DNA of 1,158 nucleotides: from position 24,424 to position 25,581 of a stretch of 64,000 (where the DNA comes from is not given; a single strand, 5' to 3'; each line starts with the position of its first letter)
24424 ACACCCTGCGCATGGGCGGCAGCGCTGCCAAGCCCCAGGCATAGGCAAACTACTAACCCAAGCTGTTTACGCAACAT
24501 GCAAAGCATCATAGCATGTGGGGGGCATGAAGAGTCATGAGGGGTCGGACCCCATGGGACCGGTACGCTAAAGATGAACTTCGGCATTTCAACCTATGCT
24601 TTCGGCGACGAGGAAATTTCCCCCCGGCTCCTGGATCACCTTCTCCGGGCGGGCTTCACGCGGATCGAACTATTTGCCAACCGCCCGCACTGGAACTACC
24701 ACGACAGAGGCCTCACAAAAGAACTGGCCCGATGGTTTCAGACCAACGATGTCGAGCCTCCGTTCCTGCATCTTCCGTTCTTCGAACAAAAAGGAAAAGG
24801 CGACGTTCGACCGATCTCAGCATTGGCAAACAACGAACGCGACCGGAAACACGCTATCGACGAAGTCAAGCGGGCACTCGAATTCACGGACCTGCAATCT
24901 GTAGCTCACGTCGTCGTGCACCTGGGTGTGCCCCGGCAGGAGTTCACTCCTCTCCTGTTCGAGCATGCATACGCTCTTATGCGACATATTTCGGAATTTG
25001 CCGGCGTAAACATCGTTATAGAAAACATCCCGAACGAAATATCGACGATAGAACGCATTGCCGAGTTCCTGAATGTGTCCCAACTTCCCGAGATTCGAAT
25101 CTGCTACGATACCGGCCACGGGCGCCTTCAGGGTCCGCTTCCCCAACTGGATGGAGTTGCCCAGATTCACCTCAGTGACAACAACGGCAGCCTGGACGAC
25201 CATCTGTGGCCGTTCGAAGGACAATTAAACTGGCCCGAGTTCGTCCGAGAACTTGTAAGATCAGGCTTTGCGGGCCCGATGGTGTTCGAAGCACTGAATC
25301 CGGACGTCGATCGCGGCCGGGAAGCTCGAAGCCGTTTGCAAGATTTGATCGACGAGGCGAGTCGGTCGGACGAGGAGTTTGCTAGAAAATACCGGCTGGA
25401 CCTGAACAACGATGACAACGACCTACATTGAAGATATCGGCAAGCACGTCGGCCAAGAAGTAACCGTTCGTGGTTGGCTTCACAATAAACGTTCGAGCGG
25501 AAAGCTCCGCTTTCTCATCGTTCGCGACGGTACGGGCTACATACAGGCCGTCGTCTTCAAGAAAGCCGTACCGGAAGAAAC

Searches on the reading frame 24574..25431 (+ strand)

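Call 50: search_protein_families(library=pfam, proteins=[window:24574-25431:+], max_evalue=0.001)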
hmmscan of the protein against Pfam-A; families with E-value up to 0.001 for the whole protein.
window:24574-25431:+ (285 aa): 1 family
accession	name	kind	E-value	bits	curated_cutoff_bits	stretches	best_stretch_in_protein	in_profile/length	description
PF01261.30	AP_endonuc_2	-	6.7e-26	91.9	31.1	1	21-251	2-239/249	Xylose isomerase-like TIM barrel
